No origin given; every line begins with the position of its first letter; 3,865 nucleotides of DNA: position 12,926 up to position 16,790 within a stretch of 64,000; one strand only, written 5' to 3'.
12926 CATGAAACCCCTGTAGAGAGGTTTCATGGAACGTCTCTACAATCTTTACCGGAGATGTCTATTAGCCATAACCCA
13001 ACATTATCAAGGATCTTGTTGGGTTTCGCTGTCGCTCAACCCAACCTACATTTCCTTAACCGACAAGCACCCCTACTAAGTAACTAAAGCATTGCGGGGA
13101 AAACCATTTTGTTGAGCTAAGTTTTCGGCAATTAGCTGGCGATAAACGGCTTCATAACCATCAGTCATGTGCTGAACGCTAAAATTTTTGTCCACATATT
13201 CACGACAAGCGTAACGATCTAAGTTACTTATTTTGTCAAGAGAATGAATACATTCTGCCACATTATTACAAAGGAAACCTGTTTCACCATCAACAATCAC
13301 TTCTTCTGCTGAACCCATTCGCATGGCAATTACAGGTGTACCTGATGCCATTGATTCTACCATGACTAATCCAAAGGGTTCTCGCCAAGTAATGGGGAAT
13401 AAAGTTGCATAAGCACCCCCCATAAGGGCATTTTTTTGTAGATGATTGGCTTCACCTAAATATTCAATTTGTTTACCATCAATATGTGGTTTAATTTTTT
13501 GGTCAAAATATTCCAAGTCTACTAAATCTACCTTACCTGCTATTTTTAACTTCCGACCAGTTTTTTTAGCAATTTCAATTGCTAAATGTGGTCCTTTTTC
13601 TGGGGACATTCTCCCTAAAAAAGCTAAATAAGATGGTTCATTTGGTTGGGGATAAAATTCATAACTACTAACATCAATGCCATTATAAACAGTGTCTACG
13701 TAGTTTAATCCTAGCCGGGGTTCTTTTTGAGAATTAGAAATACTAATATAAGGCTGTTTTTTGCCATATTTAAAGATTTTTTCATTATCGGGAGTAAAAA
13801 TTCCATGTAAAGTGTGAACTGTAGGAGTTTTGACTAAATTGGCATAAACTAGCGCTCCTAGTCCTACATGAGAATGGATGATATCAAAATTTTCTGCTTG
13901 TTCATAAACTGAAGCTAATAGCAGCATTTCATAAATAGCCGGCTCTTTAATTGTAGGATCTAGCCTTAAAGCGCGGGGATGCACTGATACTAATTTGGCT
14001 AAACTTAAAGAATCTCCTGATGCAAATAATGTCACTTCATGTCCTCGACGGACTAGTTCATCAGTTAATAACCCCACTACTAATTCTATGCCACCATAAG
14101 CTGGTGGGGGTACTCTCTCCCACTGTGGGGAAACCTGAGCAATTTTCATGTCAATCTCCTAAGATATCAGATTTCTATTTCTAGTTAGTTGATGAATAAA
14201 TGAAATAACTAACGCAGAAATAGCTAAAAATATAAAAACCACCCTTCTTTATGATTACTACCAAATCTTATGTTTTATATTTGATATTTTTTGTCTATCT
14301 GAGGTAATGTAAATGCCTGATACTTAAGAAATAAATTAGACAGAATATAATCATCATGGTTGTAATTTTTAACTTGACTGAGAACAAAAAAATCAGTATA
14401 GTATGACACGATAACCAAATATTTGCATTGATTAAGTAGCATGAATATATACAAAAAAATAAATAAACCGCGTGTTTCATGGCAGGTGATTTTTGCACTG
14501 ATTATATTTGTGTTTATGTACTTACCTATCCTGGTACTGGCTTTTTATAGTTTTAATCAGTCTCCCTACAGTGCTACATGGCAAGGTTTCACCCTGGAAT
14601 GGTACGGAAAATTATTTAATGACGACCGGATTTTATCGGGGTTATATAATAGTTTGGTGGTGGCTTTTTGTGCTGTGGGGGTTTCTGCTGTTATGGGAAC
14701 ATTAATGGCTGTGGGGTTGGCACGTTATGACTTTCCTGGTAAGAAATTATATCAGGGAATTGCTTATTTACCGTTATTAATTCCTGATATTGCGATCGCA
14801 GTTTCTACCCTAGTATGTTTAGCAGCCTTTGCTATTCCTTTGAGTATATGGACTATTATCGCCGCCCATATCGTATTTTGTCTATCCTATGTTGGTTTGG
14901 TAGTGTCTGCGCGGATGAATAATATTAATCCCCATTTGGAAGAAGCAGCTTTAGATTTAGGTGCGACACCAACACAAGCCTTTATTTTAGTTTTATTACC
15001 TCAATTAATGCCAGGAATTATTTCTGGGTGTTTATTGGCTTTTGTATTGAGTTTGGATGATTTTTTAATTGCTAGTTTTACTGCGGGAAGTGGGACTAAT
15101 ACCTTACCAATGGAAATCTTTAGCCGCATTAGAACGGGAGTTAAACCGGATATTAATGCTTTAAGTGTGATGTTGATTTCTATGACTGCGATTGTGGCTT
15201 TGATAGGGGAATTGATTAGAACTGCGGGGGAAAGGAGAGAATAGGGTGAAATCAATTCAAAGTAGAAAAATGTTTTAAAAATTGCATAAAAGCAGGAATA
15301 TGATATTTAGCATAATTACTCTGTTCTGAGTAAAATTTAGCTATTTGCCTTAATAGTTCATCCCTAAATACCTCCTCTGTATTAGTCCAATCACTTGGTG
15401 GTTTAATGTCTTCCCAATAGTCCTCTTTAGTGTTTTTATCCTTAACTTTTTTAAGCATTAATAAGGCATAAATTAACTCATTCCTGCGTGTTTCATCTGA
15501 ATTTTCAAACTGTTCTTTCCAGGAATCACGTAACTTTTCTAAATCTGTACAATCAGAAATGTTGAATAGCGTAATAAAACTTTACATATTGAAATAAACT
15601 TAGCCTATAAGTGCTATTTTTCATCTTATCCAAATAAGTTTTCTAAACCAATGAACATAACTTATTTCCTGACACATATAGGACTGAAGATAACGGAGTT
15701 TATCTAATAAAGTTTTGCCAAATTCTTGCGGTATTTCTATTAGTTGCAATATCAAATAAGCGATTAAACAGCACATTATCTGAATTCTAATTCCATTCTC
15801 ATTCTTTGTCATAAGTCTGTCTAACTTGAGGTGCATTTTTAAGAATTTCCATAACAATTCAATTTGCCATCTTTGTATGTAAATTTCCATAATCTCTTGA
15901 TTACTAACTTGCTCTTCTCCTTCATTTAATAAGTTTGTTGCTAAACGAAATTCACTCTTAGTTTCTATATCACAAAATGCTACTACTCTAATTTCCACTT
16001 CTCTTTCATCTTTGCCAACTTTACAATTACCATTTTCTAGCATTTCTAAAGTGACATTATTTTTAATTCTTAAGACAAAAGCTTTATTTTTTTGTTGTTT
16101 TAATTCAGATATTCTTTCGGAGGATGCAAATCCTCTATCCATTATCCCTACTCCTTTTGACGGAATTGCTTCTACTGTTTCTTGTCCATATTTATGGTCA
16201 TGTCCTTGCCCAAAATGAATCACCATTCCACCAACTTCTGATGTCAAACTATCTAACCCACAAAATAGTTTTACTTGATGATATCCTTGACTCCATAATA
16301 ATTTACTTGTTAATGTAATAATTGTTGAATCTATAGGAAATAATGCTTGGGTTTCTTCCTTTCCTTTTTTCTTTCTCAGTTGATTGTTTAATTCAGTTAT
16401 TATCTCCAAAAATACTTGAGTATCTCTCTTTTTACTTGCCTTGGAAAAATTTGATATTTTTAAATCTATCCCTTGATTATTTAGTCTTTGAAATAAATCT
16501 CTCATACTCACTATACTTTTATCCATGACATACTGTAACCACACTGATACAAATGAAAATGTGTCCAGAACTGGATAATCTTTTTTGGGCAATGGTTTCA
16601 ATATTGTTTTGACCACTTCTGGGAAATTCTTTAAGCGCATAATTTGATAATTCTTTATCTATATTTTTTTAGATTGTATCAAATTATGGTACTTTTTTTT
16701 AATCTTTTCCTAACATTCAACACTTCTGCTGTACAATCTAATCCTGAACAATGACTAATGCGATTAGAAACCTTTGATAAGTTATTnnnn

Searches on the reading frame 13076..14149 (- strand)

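Call 50: search_protein_families(library=pfam, proteins=[window:13076-14149:-], max_evalue=0.00001)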
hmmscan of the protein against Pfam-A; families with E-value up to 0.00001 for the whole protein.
window:13076-14149:- (357 aa): 4 families
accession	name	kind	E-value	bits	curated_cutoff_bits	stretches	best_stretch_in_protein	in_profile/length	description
PF00534.26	Glycos_transf_1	-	3.7e-23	82.4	26.4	1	168-297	11-143/172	Glycosyl transferases group 1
PF13692.12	Glyco_trans_1_4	-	3.9e-17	63.3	27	1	174-302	3-134/142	Glycosyl transferases group 1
PF13439.12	Glyco_transf_4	-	1e-14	55.3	28.5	1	18-131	1-116/170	Glycosyltransferase Family 4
PF13579.12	Glyco_trans_4_4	-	7.4e-10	39.8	29.7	1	19-118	1-105/158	Glycosyl transferase 4-like domain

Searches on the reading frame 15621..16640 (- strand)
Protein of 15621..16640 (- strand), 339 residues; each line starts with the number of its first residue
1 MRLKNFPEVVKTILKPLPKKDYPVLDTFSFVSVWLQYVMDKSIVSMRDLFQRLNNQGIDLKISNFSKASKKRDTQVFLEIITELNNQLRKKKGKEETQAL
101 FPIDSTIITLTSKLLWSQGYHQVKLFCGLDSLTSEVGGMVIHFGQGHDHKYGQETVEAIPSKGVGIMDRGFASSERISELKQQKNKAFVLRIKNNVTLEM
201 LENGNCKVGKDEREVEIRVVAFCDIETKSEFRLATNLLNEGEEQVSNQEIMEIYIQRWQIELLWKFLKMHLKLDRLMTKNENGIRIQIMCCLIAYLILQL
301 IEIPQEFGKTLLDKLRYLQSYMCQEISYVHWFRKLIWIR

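Call 50: search_protein_families(library=pfam, proteins=[window:15621-16640:-], max_evalue=0.00001)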
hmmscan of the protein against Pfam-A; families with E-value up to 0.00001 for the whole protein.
window:15621-16640:- (339 aa): 1 family
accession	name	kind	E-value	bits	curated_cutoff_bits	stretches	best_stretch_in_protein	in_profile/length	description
PF01609.27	DDE_Tnp_1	-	4.1e-25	89.1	23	1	101-297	7-200/200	Transposase DDE domain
